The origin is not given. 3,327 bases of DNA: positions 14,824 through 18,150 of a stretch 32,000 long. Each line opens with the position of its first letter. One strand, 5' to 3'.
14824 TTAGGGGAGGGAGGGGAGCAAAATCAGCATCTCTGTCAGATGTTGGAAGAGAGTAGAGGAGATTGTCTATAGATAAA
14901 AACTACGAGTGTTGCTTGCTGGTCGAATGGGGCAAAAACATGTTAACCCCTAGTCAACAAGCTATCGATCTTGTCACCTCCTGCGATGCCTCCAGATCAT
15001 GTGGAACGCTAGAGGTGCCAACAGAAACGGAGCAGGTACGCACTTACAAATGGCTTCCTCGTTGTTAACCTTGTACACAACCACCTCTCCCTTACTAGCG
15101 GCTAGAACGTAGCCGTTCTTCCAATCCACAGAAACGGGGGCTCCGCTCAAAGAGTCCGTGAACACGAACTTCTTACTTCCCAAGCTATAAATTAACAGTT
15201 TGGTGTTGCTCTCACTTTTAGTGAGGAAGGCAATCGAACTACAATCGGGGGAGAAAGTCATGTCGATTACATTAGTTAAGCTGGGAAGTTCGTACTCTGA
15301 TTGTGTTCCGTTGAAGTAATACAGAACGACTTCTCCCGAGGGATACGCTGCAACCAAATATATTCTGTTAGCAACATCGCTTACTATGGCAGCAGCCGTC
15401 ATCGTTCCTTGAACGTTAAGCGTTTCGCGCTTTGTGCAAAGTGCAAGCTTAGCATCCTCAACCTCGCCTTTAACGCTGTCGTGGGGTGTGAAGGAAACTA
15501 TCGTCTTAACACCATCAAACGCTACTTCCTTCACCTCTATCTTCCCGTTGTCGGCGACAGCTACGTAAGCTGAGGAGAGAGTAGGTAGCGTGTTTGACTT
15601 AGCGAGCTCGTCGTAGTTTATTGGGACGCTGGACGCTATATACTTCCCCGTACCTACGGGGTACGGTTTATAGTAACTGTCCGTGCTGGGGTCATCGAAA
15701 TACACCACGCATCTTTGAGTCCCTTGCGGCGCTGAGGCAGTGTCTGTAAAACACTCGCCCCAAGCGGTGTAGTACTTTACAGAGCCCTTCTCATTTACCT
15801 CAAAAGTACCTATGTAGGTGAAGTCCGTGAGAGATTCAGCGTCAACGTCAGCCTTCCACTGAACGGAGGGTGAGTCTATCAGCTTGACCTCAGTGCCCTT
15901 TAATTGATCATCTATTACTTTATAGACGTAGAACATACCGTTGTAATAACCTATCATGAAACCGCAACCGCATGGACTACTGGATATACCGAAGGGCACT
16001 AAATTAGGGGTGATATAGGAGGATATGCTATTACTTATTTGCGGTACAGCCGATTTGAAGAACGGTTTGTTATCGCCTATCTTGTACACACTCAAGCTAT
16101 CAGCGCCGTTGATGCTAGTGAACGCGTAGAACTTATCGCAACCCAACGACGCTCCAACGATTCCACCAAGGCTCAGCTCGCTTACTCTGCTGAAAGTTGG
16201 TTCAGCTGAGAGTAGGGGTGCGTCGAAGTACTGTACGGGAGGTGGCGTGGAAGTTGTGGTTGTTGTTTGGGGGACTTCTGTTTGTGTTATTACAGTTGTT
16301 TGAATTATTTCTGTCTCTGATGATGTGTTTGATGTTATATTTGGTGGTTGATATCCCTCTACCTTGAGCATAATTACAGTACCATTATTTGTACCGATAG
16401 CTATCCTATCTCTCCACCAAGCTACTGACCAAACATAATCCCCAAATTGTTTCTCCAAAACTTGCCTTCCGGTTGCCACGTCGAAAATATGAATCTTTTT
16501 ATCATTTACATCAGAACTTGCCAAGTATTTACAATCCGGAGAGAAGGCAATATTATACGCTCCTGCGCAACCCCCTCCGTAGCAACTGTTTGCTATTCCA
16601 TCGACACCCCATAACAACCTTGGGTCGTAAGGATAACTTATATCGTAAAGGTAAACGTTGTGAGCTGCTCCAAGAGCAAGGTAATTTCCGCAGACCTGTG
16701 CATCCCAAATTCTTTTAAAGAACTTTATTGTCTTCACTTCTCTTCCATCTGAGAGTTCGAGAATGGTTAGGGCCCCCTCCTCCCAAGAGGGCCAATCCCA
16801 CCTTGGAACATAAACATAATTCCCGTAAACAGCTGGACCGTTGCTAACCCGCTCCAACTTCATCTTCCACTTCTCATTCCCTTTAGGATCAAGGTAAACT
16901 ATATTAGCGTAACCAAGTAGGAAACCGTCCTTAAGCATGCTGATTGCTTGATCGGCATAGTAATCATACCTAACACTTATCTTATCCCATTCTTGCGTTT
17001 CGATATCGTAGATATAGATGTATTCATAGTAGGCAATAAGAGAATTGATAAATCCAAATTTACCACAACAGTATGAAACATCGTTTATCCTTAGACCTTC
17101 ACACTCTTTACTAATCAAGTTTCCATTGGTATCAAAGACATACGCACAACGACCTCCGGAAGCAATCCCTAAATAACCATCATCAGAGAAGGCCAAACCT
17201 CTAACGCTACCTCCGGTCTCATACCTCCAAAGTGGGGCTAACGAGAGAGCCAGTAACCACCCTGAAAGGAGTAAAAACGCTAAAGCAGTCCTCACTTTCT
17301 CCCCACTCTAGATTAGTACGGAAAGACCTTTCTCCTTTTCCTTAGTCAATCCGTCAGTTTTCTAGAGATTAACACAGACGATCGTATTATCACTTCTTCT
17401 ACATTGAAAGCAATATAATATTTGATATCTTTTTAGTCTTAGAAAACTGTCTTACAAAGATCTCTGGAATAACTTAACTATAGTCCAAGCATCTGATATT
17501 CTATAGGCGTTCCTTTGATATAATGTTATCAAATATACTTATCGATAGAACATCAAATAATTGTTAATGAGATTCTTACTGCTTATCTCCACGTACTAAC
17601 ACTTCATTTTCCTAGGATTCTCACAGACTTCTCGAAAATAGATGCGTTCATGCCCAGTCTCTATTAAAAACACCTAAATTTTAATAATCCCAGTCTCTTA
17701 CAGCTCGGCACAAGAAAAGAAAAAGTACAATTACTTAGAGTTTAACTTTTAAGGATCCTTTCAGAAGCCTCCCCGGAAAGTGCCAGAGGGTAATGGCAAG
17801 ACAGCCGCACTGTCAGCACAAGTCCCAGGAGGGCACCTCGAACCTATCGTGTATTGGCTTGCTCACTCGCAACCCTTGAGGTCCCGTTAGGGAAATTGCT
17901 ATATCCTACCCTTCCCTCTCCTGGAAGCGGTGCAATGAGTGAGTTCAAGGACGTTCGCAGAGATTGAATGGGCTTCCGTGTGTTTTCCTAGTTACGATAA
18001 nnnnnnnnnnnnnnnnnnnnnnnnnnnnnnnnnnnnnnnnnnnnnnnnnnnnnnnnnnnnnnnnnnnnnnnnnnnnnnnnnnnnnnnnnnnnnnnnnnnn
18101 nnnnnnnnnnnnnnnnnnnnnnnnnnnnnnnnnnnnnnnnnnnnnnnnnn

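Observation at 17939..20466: Split-OLD / PARIS-AbiL-like two-gene candidate defence module (ABC ATPase plus Toprim-like protein) in an archaeal AT-rich islet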

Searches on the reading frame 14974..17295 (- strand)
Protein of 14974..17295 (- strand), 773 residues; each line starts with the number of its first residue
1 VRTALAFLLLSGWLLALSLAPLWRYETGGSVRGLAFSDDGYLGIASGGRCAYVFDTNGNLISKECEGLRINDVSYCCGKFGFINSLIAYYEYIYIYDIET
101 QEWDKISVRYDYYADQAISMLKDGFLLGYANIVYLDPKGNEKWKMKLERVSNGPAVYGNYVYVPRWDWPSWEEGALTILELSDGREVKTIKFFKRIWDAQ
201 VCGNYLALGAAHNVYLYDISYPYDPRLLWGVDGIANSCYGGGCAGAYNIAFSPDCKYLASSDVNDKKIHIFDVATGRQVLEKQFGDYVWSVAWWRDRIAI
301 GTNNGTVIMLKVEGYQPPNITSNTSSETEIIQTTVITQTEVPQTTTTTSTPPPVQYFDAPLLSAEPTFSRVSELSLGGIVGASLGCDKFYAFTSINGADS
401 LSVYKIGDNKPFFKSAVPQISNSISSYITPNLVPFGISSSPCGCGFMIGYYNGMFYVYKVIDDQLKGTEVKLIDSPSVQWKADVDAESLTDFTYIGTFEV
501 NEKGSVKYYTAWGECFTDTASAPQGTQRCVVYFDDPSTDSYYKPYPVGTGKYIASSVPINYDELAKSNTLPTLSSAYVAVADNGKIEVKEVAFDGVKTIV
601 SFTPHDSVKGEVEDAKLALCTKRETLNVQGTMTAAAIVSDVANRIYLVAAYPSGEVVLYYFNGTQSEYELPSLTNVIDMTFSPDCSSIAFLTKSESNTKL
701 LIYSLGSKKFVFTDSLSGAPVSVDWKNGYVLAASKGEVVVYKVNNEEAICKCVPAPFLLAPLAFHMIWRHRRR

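Call 61: search_protein_families(library=pfam, proteins=[window:14974-17295:-], max_evalue=0.001)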
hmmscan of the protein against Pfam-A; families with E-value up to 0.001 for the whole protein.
window:14974-17295:- (773 aa): 5 families
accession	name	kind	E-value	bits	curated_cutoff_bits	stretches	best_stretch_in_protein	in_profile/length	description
PF25174.1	Beta-prop_THOC3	-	6.8e-10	38.8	305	1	246-318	91-164/272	THOC3 beta-propeller domain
PF23775.1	Beta-prop_RIG_2nd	-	3.2e-07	30.5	80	0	674-747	38-110/278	RIG second beta-propeller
PF23414.1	Beta-prop_EML_2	-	8.6e-06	25.7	90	0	248-317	86-156/266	Echinoderm microtubule-associated protein second beta-propeller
PF00400.38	WD40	-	1.1e-05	26.2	27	0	247-272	15-39/39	WD domain, G-beta repeat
PF24817.1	WD40_WDHD1_1st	-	0.00011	22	109.9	0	244-327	6-88/291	WDHD1 first WD40 domain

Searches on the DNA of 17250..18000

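Call 68: search_rna_families(source=window, start=17250, end=18000, threshold=evalue, max_evalue=1)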
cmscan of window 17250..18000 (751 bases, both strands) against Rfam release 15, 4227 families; matches with E-value up to 1: 1.
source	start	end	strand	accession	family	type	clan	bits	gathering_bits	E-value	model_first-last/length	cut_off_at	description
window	17738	17837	+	RF01872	MEG3_2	Gene; lncRNA;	-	17.6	60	0.75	1-105/105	no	Maternally expressed 3 conserved region 2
